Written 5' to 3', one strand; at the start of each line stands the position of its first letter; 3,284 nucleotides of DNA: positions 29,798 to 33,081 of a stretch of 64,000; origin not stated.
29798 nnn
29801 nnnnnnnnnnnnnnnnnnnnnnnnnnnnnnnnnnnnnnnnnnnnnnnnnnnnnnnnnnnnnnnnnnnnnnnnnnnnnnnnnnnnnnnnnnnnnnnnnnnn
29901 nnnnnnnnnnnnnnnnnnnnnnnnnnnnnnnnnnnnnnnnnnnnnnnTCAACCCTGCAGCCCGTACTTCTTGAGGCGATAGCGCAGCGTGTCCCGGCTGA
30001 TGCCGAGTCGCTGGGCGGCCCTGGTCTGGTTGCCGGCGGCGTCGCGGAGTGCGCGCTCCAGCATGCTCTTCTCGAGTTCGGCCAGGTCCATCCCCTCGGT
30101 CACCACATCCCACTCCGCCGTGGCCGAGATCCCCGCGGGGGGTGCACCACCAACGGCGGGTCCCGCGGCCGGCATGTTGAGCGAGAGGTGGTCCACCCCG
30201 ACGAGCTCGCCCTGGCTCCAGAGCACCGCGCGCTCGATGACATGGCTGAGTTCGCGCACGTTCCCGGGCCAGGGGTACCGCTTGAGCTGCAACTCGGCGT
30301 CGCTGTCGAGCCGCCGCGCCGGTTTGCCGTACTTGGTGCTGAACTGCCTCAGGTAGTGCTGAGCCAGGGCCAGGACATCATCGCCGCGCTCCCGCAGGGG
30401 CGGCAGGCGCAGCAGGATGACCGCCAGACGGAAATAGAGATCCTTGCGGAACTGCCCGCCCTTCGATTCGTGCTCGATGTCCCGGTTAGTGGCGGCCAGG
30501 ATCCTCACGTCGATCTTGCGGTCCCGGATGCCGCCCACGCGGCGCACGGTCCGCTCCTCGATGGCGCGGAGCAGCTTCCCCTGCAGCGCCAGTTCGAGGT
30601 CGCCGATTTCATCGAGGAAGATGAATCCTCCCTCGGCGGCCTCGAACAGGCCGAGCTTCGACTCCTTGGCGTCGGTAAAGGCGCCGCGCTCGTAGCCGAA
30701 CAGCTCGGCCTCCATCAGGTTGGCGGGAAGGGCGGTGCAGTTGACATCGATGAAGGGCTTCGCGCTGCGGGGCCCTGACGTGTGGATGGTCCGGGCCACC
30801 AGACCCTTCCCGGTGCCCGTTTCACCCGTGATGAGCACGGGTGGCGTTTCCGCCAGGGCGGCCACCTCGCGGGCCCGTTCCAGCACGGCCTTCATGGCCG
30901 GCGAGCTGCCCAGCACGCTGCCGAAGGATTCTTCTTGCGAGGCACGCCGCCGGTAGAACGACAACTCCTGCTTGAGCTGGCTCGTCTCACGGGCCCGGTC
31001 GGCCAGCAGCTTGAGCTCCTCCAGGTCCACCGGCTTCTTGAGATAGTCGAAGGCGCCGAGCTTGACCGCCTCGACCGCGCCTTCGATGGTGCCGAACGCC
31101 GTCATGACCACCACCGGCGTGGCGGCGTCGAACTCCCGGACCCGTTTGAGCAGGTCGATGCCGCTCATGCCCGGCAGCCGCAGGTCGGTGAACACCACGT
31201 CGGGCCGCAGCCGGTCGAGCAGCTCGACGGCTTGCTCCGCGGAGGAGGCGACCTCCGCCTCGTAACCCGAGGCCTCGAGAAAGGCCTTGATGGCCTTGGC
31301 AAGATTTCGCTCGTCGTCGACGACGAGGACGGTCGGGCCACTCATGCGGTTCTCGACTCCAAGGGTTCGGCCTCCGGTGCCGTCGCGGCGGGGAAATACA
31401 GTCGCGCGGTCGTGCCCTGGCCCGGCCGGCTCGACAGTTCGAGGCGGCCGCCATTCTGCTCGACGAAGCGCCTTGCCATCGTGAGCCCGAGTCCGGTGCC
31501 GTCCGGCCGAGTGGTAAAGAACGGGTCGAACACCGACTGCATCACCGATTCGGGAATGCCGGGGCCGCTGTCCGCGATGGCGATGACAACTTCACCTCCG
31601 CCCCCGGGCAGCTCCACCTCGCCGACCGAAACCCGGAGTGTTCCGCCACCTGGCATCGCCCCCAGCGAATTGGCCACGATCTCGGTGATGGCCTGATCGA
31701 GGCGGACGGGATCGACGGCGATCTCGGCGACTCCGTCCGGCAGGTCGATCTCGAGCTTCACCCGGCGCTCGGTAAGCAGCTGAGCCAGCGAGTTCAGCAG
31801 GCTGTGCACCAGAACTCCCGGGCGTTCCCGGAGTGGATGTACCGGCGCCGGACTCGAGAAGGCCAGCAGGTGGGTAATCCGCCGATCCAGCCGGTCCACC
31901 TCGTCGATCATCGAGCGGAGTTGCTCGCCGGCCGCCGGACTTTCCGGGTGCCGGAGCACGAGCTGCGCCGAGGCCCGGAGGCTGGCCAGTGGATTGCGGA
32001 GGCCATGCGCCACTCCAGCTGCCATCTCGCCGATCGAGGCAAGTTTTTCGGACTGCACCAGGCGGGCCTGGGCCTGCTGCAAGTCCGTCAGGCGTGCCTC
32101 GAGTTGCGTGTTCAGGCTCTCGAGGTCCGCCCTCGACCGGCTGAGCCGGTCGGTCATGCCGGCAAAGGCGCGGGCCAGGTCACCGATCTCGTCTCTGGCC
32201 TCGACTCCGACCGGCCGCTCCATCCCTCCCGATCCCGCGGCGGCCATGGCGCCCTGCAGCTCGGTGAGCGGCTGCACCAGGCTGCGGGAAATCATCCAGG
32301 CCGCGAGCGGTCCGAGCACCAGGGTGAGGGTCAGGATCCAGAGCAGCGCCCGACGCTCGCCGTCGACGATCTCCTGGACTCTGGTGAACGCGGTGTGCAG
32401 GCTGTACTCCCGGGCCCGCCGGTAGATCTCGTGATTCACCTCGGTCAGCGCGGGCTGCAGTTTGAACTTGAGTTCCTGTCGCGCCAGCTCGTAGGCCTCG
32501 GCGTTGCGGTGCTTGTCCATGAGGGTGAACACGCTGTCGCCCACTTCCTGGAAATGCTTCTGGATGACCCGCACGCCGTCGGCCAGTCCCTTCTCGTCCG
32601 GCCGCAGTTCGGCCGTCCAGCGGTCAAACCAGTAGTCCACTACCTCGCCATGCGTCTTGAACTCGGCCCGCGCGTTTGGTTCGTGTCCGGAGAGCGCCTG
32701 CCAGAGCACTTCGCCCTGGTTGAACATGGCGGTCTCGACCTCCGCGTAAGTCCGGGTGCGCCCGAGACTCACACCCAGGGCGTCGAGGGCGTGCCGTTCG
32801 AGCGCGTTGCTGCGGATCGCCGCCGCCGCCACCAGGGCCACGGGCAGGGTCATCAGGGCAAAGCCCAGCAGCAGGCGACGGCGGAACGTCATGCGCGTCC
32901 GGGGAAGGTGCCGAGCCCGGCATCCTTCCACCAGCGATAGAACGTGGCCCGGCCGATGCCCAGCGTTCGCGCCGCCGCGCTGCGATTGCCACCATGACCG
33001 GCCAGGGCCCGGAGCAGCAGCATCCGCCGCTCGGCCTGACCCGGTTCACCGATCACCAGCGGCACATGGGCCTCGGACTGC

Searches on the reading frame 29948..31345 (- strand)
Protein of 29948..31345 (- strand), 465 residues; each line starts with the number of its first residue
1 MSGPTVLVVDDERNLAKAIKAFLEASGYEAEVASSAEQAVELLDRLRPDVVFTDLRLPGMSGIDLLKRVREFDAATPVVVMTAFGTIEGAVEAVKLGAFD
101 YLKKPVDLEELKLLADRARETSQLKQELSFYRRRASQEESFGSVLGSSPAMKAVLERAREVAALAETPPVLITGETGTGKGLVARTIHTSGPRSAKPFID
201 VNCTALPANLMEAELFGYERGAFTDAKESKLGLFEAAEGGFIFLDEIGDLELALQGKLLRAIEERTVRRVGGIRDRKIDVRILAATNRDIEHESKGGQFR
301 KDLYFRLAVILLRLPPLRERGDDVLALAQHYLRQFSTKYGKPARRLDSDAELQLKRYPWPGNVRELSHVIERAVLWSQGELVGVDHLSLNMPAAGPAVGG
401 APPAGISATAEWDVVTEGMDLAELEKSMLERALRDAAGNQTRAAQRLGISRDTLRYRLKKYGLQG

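Call 11: find_encoding_contigs(protein=window:29948-31345:-, flank=6000, max_places=6)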
Protein window:29948-31345:- (465 aa): 3 contigs read that carry it; 3 places shown.
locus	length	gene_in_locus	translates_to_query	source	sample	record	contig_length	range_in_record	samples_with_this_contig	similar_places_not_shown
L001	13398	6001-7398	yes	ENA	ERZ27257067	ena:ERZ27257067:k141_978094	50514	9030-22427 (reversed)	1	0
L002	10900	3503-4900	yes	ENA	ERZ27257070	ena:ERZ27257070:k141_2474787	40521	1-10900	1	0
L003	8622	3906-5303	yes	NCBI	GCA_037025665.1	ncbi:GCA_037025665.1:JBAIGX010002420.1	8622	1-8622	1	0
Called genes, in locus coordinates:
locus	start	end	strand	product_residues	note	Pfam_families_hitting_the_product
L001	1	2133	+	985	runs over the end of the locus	PF00989:PAS, PF08448:PAS_4, PF13426:PAS_9, PF00989:PAS, PF08448:PAS_4, PF08447:PAS_3, PF00512:HisKA, PF02518:HATPase_c, +4 more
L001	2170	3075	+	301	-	PF12706:Lactamase_B_2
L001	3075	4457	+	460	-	PF00989:PAS, PF08448:PAS_4, PF13551:HTH_29 (faint), PF00158:Sigma54_activat, PF14532:Sigma54_activ_2, PF13384:HTH_23 (faint), PF25601:AAA_lid_14, PF02954:HTH_8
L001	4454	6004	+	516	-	PF00672:HAMP, PF00512:HisKA, PF02518:HATPase_c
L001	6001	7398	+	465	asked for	PF00072:Response_reg, PF00158:Sigma54_activat, PF14532:Sigma54_activ_2, PF07728:AAA_5 (weak), PF25601:AAA_lid_14, PF02954:HTH_8, PF13556:HTH_30 (weak)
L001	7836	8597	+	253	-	PF03070:TENA_THI-4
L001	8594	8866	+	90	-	PF05402:PqqD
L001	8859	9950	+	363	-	PF04055:Radical_SAM, PF13353:Fer4_12 (weak), PF13186:SPASM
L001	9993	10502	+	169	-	PF12802:MarR_2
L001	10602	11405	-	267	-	-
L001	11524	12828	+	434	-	PF07969:Amidohydro_3 (weak), PF01979:Amidohydro_1, PF07969:Amidohydro_3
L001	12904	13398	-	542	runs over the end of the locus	PF00171:Aldedh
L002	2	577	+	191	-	?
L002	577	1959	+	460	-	PF00989:PAS, PF08448:PAS_4, PF13551:HTH_29 (faint), PF00158:Sigma54_activat, PF14532:Sigma54_activ_2, PF13384:HTH_23 (faint), PF25601:AAA_lid_14, PF02954:HTH_8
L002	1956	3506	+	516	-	PF00672:HAMP, PF00512:HisKA, PF02518:HATPase_c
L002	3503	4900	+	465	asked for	PF00072:Response_reg, PF00158:Sigma54_activat, PF14532:Sigma54_activ_2, PF07728:AAA_5 (weak), PF25601:AAA_lid_14, PF02954:HTH_8, PF13556:HTH_30 (weak)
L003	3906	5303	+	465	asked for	PF00072:Response_reg, PF00158:Sigma54_activat, PF14532:Sigma54_activ_2, PF07728:AAA_5 (weak), PF25601:AAA_lid_14, PF02954:HTH_8, PF13556:HTH_30 (weak)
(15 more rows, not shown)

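Call 12: search_protein_families(library=pfam, proteins=[window:29948-31345:-])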
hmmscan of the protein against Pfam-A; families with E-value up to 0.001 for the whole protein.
window:29948-31345:- (465 aa): 8 families
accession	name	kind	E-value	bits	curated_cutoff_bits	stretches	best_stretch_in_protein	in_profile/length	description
PF00158.32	Sigma54_activat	-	4.1e-63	212.5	20.2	1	145-311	2-166/168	Sigma-54 interaction domain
PF00072.30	Response_reg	-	1.5e-31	109.2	30.2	1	6-112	1-107/111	Response regulator receiver domain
PF25601.1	AAA_lid_14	-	6e-23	80.9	27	1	318-392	1-75/87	AAA+ ATPase lid domain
PF14532.12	Sigma54_activ_2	-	1.8e-18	67.5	25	1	145-317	1-138/138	Sigma-54 interaction domain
PF02954.25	HTH_8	-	9.7e-16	57.7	22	1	421-461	2-42/42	Bacterial regulatory protein, Fis family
PF13556.12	HTH_30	-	3.1e-06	27.3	27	1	432-460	7-35/59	PucR C-terminal helix-turn-helix domain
PF07728.20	AAA_5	-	3.2e-06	27.6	22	1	169-288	1-123/139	AAA domain (dynein-related subfamily)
PF00004.35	AAA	-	9.5e-05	23.3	21.2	1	170-288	1-110/131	ATPase family associated with various cellular activities (AAA)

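Call 13: find_homologous_proteins(query=window:29948-31345:-, max_evalue=1e-50)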
Query window:29948-31345:- (465 aa): 7987 proteins with E <= 1e-50 among 8000 candidates; the best 120 are listed.
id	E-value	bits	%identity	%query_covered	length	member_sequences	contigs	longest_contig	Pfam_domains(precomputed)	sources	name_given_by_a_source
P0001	8.2e-298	1005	100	100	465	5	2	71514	PF00158.33,PF25601.2,PF02954.26,PF14532.13,PF07728.21,PF00072.31,PF13556.13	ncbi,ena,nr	ncbi:MAG TPA: sigma-54 dependent transcriptional regulator [Gemmatimonadales bacterium]|nr:sigma-54 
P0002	2.0e-252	856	86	100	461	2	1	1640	PF00158.33,PF25601.2,PF02954.26,PF00004.36,PF14532.13,PF07728.21,PF00072.31,PF13556.13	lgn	-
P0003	9.3e-244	827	83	100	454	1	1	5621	PF00158.33,PF25601.2,PF02954.26,PF14532.13,PF07728.21,PF00072.31,PF13556.13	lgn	-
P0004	2.0e-241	820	82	100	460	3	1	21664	PF00158.33,PF25601.2,PF02954.26,PF00004.36,PF14532.13,PF07728.21,PF00072.31,PF13556.13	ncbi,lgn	-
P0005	3.0e-240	816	82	100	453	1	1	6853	PF00158.33,PF25601.2,PF02954.26,PF14532.13,PF00072.31,PF13556.13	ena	-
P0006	4.1e-232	789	77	100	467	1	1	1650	PF00158.33,PF25601.2,PF02954.26,PF00004.36,PF14532.13,PF07728.21,PF00072.31,PF13556.13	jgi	jgi:DNA-binding NtrC family response regulator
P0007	9.1e-232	788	77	100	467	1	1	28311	PF00158.33,PF25601.2,PF02954.26,PF00004.36,PF14532.13,PF07728.21,PF00072.31,PF13556.13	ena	-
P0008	1.7e-231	787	77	100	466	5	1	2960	PF00158.33,PF25601.2,PF02954.26,PF00004.36,PF14532.13,PF07728.21,PF00072.31,PF13556.13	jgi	jgi:two-component system, NtrC family, response regulator AtoC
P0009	1.8e-231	787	77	100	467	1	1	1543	PF00158.33,PF25601.2,PF02954.26,PF00004.36,PF14532.13,PF07728.21,PF00072.31,PF13556.13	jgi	jgi:DNA-binding NtrC family response regulator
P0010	5.7e-231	785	77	100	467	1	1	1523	PF00158.33,PF25601.2,PF02954.26,PF00004.36,PF14532.13,PF07728.21,PF00072.31,PF13556.13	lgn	-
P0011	8.6e-231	785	77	100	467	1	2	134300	PF00158.33,PF25601.2,PF02954.26,PF00004.36,PF14532.13,PF07728.21,PF00072.31,PF13556.13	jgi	-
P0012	8.8e-231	785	77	100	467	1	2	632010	PF00158.33,PF25601.2,PF02954.26,PF00004.36,PF14532.13,PF07728.21,PF00072.31,PF13556.13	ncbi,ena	-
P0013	1.2e-230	784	77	100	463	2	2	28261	PF00158.33,PF25601.2,PF02954.26,PF00004.36,PF14532.13,PF07728.21,PF00072.31,PF13556.13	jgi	-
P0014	1.5e-230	784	75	100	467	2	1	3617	PF00158.33,PF25601.2,PF02954.26,PF00004.36,PF14532.13,PF07728.21,PF00072.31,PF13556.13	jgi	jgi:two-component system, NtrC family, response regulator AtoC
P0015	1.6e-230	784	75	100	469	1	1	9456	PF00158.33,PF25601.2,PF02954.26,PF00004.36,PF14532.13,PF07728.21,PF00072.31,PF13556.13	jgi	-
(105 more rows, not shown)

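Call 15: find_related_loci(query=window:29948-31345:-, collection=genome_contigs, flank=5000)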
Query window:29948-31345:- (465 aa) in genome_contigs; peptide patterns used: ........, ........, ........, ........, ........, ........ (x = any residue, [..] = any of these).
600 stretches matched a pattern (row limit reached: there are more); 486 encode a relative of the query (tblastn E <= 1e-3); the best 80 are kept; 80 distinct loci.
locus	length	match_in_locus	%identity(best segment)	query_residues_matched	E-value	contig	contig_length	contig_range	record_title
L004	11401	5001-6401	78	1-461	0e+0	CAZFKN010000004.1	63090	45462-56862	MAG TPA_asm: uncultured Gemmatimonadaceae bacterium isolate binchicken_co185_55 genome assembly, contig: NODE_618_length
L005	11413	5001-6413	73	1-464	0e+0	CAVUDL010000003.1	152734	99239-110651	MAG: uncultured Gemmatimonadales bacterium isolate MFD02840.bin.1.159 genome assembly, contig: contig_151431, whole geno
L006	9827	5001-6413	72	1-464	0e+0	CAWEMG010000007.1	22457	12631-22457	MAG: uncultured Gemmatimonadales bacterium isolate MFD02840.bin.2.212 genome assembly, contig: contig_151432, whole geno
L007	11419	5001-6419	73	1-465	0e+0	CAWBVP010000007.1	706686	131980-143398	MAG: uncultured Gemmatimonadales bacterium isolate MFD07737.bin.2.36 genome assembly, contig: contig_1550, whole genome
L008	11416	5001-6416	72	1-465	0e+0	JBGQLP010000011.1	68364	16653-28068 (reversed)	MAG: Gemmatimonadota bacterium isolate OBJ2_061818_050_35 k141_26103_length_68364_cov_14.2843, whole genome shotgun sequ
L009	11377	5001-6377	72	1-465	0e+0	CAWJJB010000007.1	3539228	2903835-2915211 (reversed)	MAG: uncultured Gemmatimonadales bacterium isolate MFD05442.bin.1.21 genome assembly, contig: contig_887, whole genome s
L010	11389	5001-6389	71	1-465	0e+0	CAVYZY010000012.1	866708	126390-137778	MAG: uncultured Gemmatimonadales bacterium isolate MFD02809.bin.1.312 genome assembly, contig: contig_69817, whole genom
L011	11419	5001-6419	70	1-465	0e+0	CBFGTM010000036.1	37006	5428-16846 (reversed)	MAG TPA_asm: uncultured Gemmatimonadales bacterium isolate SRR28857639_binner13_Refined_3 genome assembly, contig: ERZ27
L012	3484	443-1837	71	2-465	0e+0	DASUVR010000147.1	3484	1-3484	MAG TPA_asm: Gemmatimonadales bacterium isolate SMAG_U1820 k141_1819232, whole genome shotgun sequence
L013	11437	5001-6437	69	1-461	0e+0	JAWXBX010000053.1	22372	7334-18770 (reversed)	MAG: Gemmatimonadota bacterium isolate MP7G1.59 k99_344855, whole genome shotgun sequence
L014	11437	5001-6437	70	1-464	0e+0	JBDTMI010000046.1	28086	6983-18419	MAG: Gemmatimonadales bacterium isolate cluster3_bin.122 NODE_5198_length_28086_cov_69.570440, whole genome shotgun sequ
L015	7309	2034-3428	71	2-465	0e+0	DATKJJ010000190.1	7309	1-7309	MAG TPA_asm: Gemmatimonadales bacterium isolate SMAG_U14627 k141_2156536, whole genome shotgun sequence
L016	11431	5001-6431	72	1-465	0e+0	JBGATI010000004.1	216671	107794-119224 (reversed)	MAG: Gemmatimonadales bacterium isolate MAG_AAO_H10.65 AAOH10-65_opera_contig_290, whole genome shotgun sequence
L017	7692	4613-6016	69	1-463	0e+0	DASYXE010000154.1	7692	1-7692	MAG TPA_asm: Gemmatimonadaceae bacterium isolate SMAG_U6300 k141_475020, whole genome shotgun sequence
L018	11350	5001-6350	70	5-465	0e+0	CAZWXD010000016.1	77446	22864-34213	MAG TPA_asm: uncultured Gemmatimonadaceae bacterium isolate SRP329715_co1_34 genome assembly, contig: NODE_363_length_77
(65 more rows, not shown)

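Call 57: search_protein_families(library=ncbifam, proteins=[window:29948-31345:-], max_evalue=0.01)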
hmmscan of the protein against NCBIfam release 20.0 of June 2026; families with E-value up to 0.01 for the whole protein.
window:29948-31345:- (465 aa): 124 families (the best 25 are shown)
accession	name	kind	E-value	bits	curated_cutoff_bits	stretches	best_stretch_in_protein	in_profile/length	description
NF008469.0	PRK11361.1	equivalog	4.2e-136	454.3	714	1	5-464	6-457/461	acetoacetate metabolism transcriptional regulator AtoC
TIGR01818.1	ntrC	equivalog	1.7e-123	412.8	558.6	1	6-460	1-462/463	nitrogen regulation protein NR(I)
TIGR02915.1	PEP_resp_reg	equivalog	1.5e-113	380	502.6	1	6-463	1-444/445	PEP-CTERM-box response regulator transcription factor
NF007689.0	PRK10365.1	equivalog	7.3e-105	351.3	760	1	6-458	8-439/441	sigma-54-dependent response regulator transcription factor ZraR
NF041946.1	LuxO_transreg_Vib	equivalog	7.6e-105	351.4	800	1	9-461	2-460/463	quorum-sensing sigma-54 dependent transcriptional regulator LuxO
NF051870.1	NAssimRespRegNtrX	equivalog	6.1e-103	345.1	600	1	6-463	4-452/452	nitrogen assimilation response regulator NtrX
NF008176.1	PRK10923.1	equivalog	2e-99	333.3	620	1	5-463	5-468/469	nitrogen regulation protein NR(I)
NF011695.0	PRK15115.1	equivalog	1.3e-97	327.4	763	1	5-380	8-371/445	two-component system response regulator GlrR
NF050807.1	TransRegFlbDCaul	equivalog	1.5e-97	327.3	750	1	14-465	12-442/454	sigma-54-dependent transcriptional regulator FlbD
NF038308.1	RNA_repair_RtcR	equivalog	4.3e-94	316.3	650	1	4-462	29-517/530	RNA repair transcriptional activator RtcR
NF041552.1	TF_PrdR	equivalog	2.9e-93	313.2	795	1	107-462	233-577/577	sigma-54 dependent transcriptional regulator PrdR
NF049963.1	RespRegFlgRCampy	domain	3.3e-93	312.9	750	1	6-389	3-379/429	fla regulon two-component system response regulator FlgR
NF003451.0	PRK05022.1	equivalog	5e-92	309.2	476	1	111-463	151-510/512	nitric oxide reductase transcriptional regulator NorR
TIGR01817.1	nifA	equivalog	1.3e-90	304.7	528.85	1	109-463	165-529/534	nif-specific transcriptional activator NifA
TIGR02974.1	phageshock_pspF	equivalog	3.3e-81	273.1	443.55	2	144-390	1-246/336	phage shock protein operon transcriptional activator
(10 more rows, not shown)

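Call 75: find_encoding_contigs(protein=P0004, flank=6000, max_places=2)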
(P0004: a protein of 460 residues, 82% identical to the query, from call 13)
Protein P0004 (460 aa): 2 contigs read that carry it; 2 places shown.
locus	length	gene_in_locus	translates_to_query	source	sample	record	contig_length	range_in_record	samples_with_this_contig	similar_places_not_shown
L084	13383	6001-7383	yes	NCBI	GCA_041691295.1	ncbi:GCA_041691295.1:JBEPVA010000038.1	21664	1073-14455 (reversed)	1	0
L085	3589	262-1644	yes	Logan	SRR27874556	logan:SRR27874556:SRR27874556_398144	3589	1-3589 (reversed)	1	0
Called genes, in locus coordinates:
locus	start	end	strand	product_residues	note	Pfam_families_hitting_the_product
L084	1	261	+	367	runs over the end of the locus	PF25917:BSH_RND, PF25919:BSH_CusB (faint), PF25876:HH_MFP_RND (weak), PF25954:Beta-barrel_RND_2, PF25963:Beta-barrel_AAEA, PF25990:Beta-barrel_YknX (weak)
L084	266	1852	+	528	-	PF00083:Sugar_tr, PF07690:MFS_1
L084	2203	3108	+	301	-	PF12706:Lactamase_B_2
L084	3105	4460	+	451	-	PF00989:PAS, PF08448:PAS_4, PF00158:Sigma54_activat, PF14532:Sigma54_activ_2, PF25601:AAA_lid_14, PF02954:HTH_8, PF13518:HTH_28 (faint)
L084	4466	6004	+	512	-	PF00672:HAMP, PF00512:HisKA, PF02518:HATPase_c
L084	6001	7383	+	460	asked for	PF00004:AAA (faint), PF00072:Response_reg, PF00158:Sigma54_activat, PF14532:Sigma54_activ_2, PF07728:AAA_5 (faint), PF25601:AAA_lid_14, PF02954:HTH_8, PF13556:HTH_30 (weak)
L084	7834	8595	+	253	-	PF03070:TENA_THI-4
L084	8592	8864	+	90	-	PF05402:PqqD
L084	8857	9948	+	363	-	PF04055:Radical_SAM, PF13353:Fer4_12 (weak), PF13186:SPASM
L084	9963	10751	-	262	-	-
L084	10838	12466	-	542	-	PF00171:Aldedh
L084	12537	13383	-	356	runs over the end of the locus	PF00005:ABC_tran, PF13304:AAA_21 (faint), PF03459:TOBE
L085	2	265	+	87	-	?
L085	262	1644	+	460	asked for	PF00004:AAA (faint), PF00072:Response_reg, PF00158:Sigma54_activat, PF14532:Sigma54_activ_2, PF07728:AAA_5 (faint), PF25601:AAA_lid_14, PF02954:HTH_8, PF13556:HTH_30 (weak)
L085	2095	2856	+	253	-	PF03070:TENA_THI-4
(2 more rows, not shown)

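Call 76: find_encoding_contigs(protein=P0005, flank=6000, max_places=2)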
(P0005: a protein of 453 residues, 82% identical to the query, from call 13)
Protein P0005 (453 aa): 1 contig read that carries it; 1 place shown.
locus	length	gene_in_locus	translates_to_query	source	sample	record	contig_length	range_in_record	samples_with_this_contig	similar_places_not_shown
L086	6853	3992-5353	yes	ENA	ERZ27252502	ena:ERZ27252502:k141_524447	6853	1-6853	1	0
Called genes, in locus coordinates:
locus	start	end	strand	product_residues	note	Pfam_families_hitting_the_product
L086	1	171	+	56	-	?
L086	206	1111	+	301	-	PF12706:Lactamase_B_2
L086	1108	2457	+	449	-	PF00989:PAS, PF08448:PAS_4, PF13426:PAS_9 (weak), PF00158:Sigma54_activat, PF14532:Sigma54_activ_2, PF25601:AAA_lid_14, PF02954:HTH_8, PF13518:HTH_28 (weak)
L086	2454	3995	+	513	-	PF00672:HAMP, PF00512:HisKA, PF02518:HATPase_c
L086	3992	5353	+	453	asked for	PF00072:Response_reg, PF00158:Sigma54_activat, PF14532:Sigma54_activ_2, PF25601:AAA_lid_14, PF02954:HTH_8, PF13556:HTH_30 (weak)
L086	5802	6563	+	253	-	PF03070:TENA_THI-4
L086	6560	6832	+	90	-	PF05402:PqqD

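Call 77: find_encoding_contigs(protein=P0003, flank=6000, max_places=2)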
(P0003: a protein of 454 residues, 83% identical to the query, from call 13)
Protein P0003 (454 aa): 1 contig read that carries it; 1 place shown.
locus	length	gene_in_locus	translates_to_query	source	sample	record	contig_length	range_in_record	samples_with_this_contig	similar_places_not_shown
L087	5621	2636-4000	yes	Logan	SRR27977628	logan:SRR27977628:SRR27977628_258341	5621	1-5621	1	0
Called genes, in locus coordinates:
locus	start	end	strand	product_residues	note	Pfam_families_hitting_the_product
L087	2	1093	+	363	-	?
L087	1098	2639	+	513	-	PF00672:HAMP, PF00512:HisKA, PF02518:HATPase_c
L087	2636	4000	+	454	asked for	PF00072:Response_reg, PF00158:Sigma54_activat, PF14532:Sigma54_activ_2, PF07728:AAA_5 (weak), PF25601:AAA_lid_14, PF02954:HTH_8, PF13556:HTH_30 (weak)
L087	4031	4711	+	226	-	-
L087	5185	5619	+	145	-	?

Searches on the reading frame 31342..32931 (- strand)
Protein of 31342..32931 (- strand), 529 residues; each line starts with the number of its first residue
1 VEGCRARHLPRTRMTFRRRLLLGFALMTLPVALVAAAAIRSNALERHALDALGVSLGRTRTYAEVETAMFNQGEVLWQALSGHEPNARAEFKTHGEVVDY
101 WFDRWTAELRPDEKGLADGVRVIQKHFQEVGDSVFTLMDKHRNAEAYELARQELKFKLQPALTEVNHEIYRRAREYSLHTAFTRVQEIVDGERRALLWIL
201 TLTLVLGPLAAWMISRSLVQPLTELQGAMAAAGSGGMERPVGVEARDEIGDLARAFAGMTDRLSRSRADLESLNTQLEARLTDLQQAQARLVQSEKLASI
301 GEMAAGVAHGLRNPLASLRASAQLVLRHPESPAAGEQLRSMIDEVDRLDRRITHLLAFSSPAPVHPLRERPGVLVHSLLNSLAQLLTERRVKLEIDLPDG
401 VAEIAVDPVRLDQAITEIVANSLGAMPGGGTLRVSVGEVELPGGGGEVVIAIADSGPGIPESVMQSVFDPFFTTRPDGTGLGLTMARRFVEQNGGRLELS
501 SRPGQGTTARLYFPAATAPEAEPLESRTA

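Call 12: search_protein_families(library=pfam, proteins=[window:31342-32931:-])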
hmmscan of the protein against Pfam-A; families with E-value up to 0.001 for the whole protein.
window:31342-32931:- (529 aa): 3 families
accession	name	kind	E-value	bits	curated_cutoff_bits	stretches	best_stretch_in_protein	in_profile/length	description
PF02518.31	HATPase_c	-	7.1e-24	84.8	26.4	1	407-516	2-110/111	Histidine kinase-, DNA gyrase B-, and HSP90-like ATPase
PF00512.31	HisKA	-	1.9e-11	44.3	26.9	1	301-360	3-62/66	His Kinase A (phospho-acceptor) domain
PF00672.30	HAMP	-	2.7e-10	40.8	25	1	214-264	2-52/53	HAMP domain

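Call 57: search_protein_families(library=ncbifam, proteins=[window:31342-32931:-], max_evalue=0.01)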
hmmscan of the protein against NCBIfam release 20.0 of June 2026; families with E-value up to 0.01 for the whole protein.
window:31342-32931:- (529 aa): 84 families (the best 25 are shown)
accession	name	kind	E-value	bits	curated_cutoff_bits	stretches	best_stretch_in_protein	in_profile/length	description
NF008468.0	PRK11360.1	equivalog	3e-60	204.3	646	1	281-517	377-610/616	two-component system sensor histidine kinase AtoS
NF007688.0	PRK10364.1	equivalog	1.2e-50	172.6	479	1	285-516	225-452/460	two-component system sensor histidine kinase ZraS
NF010411.0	PRK13837.1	equivalog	7e-41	140.1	647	1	285-523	435-683/828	two-component system VirA-like sensor kinase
NF046026.1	HisKinCckACaul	equivalog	2.2e-34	118.6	1000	1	283-523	285-540/678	cell cycle histidine kinase CckA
NF033092.0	HK_WalK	equivalog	1.8e-32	112.7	725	2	302-514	374-593/594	cell wall metabolism sensor histidine kinase WalK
NF046020.1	HisKinCckABruc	equivalog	4.7e-31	107.5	1000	1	280-521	460-713/868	cell cycle histidine kinase CckA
NF040691.1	MtrAB_MtrB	equivalog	1.7e-30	106.5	450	1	127-517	118-494/507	MtrAB system histidine kinase MtrB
NF010076.0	PRK13557.1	subfamily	2.8e-30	105.2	631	1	285-522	148-401/540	histidine kinase famiy protein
NF038348.1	T2SS_HK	subfamily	6.2e-29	100.9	450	2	347-514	410-572/574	histidine kinase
NF052574.1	HisKinEspCMyxo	equivalog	6.2e-29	100.7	1200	1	281-523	398-645/785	serine histidine kinase EspC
NF047794.1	HisKinPtgB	equivalog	1.1e-28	99.9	1000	1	178-502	319-642/656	two-component system sensor histidine kinase PgtB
NF058527.1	HistKinChvGCaul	equivalog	7.4e-28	97.6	740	2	293-505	299-518/535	two-component sensor histidine kinase ChvG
NF008293.1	PRK11073.1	equivalog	9.1e-28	97.5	240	1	290-514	120-346/349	nitrogen regulation protein NR(II)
NF008312.0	PRK11100.1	equivalog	3.1e-27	95.6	356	1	277-516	232-475/477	two-component system sensor histidine kinase CreC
NF007004.0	PRK09467.1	equivalog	3.5e-25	88.7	415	2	303-516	235-437/440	two-component system sensor histidine kinase EnvZ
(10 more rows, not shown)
